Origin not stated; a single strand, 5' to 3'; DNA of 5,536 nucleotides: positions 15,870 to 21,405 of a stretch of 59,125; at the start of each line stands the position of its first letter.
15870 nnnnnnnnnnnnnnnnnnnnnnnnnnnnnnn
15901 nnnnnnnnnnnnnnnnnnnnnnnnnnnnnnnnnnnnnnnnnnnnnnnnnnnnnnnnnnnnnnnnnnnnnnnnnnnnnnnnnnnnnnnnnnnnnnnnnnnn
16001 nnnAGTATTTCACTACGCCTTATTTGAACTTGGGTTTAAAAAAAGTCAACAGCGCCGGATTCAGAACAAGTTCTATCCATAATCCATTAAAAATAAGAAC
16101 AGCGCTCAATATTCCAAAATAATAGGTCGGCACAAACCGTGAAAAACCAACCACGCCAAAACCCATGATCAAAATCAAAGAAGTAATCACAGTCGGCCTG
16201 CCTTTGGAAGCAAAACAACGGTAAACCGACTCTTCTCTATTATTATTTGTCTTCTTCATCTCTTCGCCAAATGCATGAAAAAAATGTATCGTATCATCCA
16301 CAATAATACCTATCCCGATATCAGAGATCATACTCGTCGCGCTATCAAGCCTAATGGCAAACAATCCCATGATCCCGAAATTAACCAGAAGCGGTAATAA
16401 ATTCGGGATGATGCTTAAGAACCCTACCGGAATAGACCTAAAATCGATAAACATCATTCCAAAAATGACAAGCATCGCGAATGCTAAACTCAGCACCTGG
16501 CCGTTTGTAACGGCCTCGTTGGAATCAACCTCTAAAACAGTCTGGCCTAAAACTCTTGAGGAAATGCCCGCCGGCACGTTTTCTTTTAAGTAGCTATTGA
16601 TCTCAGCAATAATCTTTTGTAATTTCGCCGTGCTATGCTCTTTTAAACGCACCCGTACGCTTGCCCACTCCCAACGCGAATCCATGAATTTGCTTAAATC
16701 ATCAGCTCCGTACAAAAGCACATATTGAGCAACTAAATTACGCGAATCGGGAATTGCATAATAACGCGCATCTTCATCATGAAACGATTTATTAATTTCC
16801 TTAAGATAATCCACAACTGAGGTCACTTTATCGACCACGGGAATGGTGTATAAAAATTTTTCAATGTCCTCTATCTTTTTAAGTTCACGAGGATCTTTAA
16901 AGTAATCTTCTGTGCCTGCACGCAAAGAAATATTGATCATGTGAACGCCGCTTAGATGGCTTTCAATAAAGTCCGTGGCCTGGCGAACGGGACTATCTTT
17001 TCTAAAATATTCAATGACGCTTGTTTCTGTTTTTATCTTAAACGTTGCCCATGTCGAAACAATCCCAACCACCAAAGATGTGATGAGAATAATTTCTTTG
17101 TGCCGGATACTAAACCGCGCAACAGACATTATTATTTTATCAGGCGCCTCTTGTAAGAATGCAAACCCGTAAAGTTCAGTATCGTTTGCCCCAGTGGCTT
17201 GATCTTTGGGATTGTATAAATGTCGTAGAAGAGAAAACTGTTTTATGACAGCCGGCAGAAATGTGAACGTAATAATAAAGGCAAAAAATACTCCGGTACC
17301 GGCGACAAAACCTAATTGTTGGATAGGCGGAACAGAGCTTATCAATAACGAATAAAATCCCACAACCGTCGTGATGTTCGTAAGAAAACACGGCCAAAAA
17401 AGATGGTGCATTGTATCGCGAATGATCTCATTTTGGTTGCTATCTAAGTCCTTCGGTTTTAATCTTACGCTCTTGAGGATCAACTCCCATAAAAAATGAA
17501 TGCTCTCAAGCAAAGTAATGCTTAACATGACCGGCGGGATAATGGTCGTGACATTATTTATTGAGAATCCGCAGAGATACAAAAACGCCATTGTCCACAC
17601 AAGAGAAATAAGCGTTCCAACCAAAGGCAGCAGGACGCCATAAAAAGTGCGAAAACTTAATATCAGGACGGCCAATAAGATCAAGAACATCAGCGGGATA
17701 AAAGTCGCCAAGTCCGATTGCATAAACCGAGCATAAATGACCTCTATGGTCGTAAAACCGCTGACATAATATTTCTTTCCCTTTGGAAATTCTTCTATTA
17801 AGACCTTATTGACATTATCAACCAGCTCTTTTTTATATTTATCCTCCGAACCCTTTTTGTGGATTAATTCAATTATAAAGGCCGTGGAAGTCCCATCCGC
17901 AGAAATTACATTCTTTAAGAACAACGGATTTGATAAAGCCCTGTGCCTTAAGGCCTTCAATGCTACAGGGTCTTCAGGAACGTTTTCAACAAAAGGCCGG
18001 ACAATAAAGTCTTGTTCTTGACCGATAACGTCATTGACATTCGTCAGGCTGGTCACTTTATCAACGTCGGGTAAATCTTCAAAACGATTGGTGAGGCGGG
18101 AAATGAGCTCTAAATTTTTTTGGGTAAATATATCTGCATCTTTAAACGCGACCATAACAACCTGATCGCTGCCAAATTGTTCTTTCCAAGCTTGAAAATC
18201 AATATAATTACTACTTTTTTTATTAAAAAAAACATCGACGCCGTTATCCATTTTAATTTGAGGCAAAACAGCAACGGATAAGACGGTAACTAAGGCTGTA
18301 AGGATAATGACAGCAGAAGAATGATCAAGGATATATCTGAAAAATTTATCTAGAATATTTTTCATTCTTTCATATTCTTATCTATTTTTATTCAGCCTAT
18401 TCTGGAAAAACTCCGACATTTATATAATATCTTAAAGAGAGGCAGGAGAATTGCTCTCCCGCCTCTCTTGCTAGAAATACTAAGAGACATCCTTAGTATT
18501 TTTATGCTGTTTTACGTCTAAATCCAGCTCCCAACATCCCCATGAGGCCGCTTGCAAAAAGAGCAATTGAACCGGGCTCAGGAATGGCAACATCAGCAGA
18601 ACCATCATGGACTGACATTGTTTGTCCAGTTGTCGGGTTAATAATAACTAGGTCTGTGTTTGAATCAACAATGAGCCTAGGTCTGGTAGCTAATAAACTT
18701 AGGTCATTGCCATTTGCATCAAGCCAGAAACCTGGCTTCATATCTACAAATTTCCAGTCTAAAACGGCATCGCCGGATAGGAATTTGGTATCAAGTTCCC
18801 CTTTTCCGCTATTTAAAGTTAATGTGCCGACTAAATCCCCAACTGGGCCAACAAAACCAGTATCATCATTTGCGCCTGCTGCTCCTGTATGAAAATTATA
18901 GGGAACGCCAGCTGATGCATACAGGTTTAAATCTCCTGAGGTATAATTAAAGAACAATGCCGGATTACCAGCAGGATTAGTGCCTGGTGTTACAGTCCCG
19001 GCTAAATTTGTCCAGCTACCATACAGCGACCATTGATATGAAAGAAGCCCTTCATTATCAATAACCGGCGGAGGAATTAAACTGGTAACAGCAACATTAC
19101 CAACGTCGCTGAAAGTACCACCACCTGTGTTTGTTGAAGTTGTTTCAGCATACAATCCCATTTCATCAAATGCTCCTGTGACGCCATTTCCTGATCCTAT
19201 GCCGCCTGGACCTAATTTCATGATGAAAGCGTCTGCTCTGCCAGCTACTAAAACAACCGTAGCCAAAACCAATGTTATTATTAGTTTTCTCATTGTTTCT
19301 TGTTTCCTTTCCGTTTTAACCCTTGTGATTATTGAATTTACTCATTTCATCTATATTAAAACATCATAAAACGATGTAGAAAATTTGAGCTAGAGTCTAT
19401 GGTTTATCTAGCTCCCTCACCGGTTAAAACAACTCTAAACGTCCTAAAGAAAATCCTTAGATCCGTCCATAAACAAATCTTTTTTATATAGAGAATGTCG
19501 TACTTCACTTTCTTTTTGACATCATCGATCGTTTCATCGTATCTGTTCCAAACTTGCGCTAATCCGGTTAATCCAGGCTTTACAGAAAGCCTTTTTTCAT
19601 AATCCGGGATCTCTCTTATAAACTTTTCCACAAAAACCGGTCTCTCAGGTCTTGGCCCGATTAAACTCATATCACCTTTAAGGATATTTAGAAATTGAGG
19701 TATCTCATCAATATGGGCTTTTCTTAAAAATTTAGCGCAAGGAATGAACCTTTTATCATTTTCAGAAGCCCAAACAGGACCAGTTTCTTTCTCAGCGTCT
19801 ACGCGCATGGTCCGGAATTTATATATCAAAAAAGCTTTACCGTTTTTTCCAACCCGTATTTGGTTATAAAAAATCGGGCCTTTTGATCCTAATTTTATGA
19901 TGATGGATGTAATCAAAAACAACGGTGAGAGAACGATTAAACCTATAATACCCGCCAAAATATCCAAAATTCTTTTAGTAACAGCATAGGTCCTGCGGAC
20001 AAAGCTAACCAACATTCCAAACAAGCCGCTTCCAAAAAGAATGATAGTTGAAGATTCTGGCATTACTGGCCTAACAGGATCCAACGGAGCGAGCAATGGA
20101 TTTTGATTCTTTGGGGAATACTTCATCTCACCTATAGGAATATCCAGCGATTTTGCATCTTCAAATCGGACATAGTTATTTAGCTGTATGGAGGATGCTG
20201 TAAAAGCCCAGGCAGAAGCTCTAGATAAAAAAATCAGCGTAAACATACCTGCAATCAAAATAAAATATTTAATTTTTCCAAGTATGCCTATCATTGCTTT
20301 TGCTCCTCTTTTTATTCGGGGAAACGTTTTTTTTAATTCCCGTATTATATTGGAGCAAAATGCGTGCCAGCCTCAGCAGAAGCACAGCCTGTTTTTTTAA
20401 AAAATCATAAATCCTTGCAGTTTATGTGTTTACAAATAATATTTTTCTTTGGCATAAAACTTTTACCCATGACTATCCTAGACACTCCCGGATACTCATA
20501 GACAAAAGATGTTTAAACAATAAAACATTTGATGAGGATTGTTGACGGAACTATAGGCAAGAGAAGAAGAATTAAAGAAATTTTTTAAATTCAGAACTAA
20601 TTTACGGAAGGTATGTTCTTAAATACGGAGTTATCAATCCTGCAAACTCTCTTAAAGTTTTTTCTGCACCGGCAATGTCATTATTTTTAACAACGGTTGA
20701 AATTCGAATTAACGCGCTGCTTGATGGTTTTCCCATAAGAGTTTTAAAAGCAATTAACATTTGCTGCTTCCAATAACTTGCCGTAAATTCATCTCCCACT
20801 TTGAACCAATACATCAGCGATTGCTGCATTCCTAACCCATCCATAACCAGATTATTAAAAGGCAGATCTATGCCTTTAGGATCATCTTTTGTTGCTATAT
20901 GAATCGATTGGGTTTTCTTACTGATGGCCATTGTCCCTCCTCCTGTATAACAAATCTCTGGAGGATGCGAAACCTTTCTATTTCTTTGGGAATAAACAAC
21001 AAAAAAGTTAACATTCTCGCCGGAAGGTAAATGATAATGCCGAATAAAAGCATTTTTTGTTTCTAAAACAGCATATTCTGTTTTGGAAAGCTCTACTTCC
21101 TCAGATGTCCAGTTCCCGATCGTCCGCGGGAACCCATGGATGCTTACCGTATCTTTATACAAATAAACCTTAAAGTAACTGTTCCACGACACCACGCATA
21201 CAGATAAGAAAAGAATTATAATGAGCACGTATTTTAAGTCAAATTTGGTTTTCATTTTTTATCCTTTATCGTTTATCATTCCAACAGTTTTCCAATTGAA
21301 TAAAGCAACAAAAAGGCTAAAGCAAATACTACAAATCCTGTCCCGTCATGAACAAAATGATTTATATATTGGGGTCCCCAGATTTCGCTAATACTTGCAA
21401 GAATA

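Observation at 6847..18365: Candidate self-contained system for dedicated acyl-lipid (aminolipid-like) synthesis and outer-membrane export next to the exosortase locus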

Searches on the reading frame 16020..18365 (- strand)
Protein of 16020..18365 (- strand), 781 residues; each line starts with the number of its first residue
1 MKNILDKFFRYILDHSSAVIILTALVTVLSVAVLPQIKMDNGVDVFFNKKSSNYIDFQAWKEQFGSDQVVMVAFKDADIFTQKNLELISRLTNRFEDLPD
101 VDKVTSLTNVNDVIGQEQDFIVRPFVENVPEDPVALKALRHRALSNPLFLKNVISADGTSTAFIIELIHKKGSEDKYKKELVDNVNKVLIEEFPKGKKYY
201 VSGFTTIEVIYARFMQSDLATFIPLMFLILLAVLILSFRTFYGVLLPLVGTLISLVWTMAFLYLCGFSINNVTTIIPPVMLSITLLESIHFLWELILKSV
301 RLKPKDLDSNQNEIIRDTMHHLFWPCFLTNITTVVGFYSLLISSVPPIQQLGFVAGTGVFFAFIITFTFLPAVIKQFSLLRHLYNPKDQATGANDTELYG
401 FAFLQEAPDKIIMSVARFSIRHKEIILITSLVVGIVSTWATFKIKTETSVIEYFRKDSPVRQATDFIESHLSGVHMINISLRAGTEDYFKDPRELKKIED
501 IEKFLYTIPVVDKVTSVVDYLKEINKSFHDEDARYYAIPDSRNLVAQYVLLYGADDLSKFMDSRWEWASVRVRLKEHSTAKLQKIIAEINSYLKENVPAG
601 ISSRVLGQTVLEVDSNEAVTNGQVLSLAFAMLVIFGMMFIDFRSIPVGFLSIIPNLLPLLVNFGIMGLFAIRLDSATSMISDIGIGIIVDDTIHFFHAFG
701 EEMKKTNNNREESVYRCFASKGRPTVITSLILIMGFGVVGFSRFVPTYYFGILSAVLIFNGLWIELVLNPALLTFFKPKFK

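Call 4: search_protein_families(library=pfam, proteins=[window:16020-18365:-], max_evalue=0.01)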
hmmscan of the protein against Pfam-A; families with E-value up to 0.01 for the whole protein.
window:16020-18365:- (781 aa): 4 families
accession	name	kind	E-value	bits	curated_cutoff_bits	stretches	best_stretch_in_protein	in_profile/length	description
PF03176.21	MMPL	-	6.2e-33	114.6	20.5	2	85-388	47-312/333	MMPL family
PF02460.24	Patched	-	1.7e-08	34.8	23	1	238-374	25-154/156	Patched SSD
PF00873.25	ACR_tran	-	2.3e-08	32.7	28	1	581-736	825-977/1021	AcrB/AcrD/AcrF family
PF12349.14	Sterol-sensing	-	1.6e-07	31.7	22.3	1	250-374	15-133/153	Sterol-sensing domain of SREBP cleavage-activation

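Call 5: search_protein_families(library=ncbifam, proteins=[window:16020-18365:-], max_evalue=0.001)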
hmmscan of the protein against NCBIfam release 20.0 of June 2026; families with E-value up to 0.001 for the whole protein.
window:16020-18365:- (781 aa): 14 families
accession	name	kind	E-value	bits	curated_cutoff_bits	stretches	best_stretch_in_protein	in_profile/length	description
TIGR00921.1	2A067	subfamily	2.1e-70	237.7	351.9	1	17-774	5-732/733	hydrophobe/amphiphile efflux-3 (HAE3) family transporter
TIGR00833.1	actII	subfamily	8.6e-37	126.9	874.7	2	144-517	101-455/910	MMPL family RND transporter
TIGR03480.1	HpnN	hypoth_equivalog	9e-30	103.3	751.85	2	306-451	352-476/862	hopanoid biosynthesis associated RND transporter like protein HpnN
NF052374.1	HopndTporHpnN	equivalog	3.7e-16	58.4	1100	1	310-377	359-426/858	hopanoid transporter HpnN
TIGR00915.1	2A0602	subfamily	4.4e-07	28.2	940.35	0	582-734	302-451/1050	efflux RND transporter permease subunit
NF007798.0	PRK10503.1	equivalog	4.8e-07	27.8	1584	1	223-275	345-399/1040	MdtB/MuxB family multidrug efflux RND transporter permease subunit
NF000282.2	RND_permease_1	subfamily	5.5e-07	27.9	1250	1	161-274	284-394/1029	multidrug efflux RND transporter permease subunit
NF033617.1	RND_permease_2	subfamily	9.6e-07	27.1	1250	0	226-274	339-387/1009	multidrug efflux RND transporter permease subunit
TIGR00918.1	2A060602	subfamily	6.2e-06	24.2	1120.4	1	578-779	922-1120/1145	transmembrane receptor Patched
NF007905.0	PRK10614.1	equivalog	1.1e-05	23.3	1774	1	228-274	344-389/1025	multidrug efflux RND transporter permease subunit MdtC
NF007133.0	PRK09579.1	equivalog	8.9e-05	20.2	1763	0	181-374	812-999/1017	multidrug efflux RND transporter permease subunit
NF007842.1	PRK10555.1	equivalog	0.00015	19.7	1854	1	172-286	296-405/1036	multidrug efflux RND transporter permease AcrD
NF007131.0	PRK09577.1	equivalog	0.00048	17.9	1768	0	182-275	305-395/1045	multidrug efflux RND transporter permease subunit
TIGR00916.1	2A0604s01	subfamily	0.00078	19.1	148.6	1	617-734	85-205/231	SecD/SecF family protein translocase subunit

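Call 76: search_solved_structures(query=window:16020-18365:-, max_evalue=0.00001)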
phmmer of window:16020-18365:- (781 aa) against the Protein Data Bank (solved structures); distinct sequences matched with E-value up to 0.00001: 23.
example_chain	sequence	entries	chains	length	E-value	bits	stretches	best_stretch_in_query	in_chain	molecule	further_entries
7rhq_A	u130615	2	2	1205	2.2e-10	42.8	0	618-774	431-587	Patched-1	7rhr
7v6y_A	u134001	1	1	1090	6.9e-10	41.1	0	619-774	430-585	Protein patched homolog 1,Protein patched homolog 1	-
9ms8_A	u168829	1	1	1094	9.9e-10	40.6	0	619-774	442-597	Protein patched homolog 1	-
7k65_A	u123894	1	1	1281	1.1e-09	40.4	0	619-774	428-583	Protein patched homolog 1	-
6mg8_A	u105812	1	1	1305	1.2e-09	40.4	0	619-774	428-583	Protein patched homolog 1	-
6dmb_A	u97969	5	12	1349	1.8e-09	39.8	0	619-774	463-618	Protein patched homolog 1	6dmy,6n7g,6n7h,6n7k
6e1h_A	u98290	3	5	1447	1.8e-09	39.7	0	619-774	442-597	Protein patched homolog 1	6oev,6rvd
6oeu_A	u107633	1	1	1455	1.9e-09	39.7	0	619-774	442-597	Protein patched homolog 1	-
6rmg_A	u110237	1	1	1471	1.9e-09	39.7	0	619-774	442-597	Protein patched homolog 1,GFP-like fluorescent chromoprotein FP506, related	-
7v6z_A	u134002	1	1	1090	2e-09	39.6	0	619-774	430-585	Protein patched homolog 1,Protein patched homolog 1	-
6dmo_A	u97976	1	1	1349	1.3e-08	36.9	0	648-778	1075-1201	Protein patched homolog 1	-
7rph_A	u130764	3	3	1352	3e-07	32.4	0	226-376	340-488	Protein dispatched homolog 1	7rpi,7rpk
8f3e_A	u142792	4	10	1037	5.3e-07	31.6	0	172-286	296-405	Efflux pump membrane transporter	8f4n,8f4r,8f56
6wu0_B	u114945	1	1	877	6.5e-07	31.3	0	228-376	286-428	Hopanoid biosynthesis associated RND transporter like protein HpnN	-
8gjj_B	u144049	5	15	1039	8e-07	31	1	162-288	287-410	Efflux pump membrane transporter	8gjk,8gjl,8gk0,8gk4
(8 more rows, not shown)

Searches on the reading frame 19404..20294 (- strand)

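Call 6: search_protein_families(library=ncbifam, proteins=[window:19404-20294:-], max_evalue=0.00001)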
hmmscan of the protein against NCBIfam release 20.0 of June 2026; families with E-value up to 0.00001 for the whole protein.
window:19404-20294:- (296 aa): 10 families
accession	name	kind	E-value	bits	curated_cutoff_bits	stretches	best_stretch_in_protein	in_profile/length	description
TIGR03025.1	EPS_sugtrans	subfamily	6.3e-87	292.6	295.55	1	98-296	249-445/445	exopolysaccharide biosynthesis polyprenyl glycosylphosphotransferase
TIGR03013.1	EpsB_2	subfamily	1.5e-77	261.6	393.35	1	103-296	251-443/443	TIGR03013 family XrtA/PEP-CTERM system glycosyltransferase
TIGR03023.1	WcaJ_sugtrans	equivalog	7.9e-75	252.8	410.75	1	101-295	257-452/453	undecaprenyl-phosphate glucose phosphotransferase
TIGR03022.1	WbaP_sugtrans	subfamily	1.5e-51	176.1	403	1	100-296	252-456/456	undecaprenyl-phosphate galactose phosphotransferase WbaP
NF041877.1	EPS_EpsZ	equivalog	1.3e-47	162.5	800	1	104-295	263-458/459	exopolysaccharide biosynthesis polyisoprenyl-phosphate hexose-1-phosphate transferase EpsZ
NF007518.0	PRK10124.1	equivalog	7.7e-47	160.1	684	1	104-285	271-453/464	undecaprenyl-phosphate glucose phosphotransferase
NF052601.1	undeca_RfbP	equivalog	3.3e-45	154.3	330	1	101-291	39-237/244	undecaprenyl-phosphate galactose phosphotransferase family protein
NF050817.1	PolSacchBiosHfsE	equivalog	3.4e-41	141.5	750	1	101-290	266-460/467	polysaccharide biosynthesis protein HfsE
NF011751.0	PRK15204.1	equivalog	5e-35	121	907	1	97-295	270-475/476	undecaprenyl-phosphate galactose phosphotransferase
NF045514.1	glycotran_HepC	equivalog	1.1e-24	87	140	1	103-216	113-211/220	heterocyst development glycosyltransferase HepC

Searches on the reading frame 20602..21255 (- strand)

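Call 6: search_protein_families(library=ncbifam, proteins=[window:20602-21255:-], max_evalue=0.00001)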
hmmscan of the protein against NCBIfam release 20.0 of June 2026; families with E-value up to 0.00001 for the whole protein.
window:20602-21255:- (217 aa): 5 families
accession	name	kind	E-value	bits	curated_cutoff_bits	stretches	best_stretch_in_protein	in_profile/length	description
TIGR02914.1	EpsI_fam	equivalog_domain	3.9e-27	94.9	42.8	1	42-215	4-173/174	exosortase C-terminal domain/associated protein EpsI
TIGR04152.1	exosort_VPLPA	exception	9.6e-21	74.4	400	1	12-217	283-486/486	VPLPA-CTERM-specific exosortase XrtD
NF045608.2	EpsI_type_V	exception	9.1e-18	64.4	228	1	42-205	39-201/218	exosortase-associated protein EpsI, V-type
NF038142.1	exosort_XrtW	exception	3.3e-16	58.7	425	1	9-216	296-494/494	exosortase W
NF045609.1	EpsI_type_B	exception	2e-15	56.8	220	1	41-194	39-194/221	exosortase-associated protein EpsI, B-type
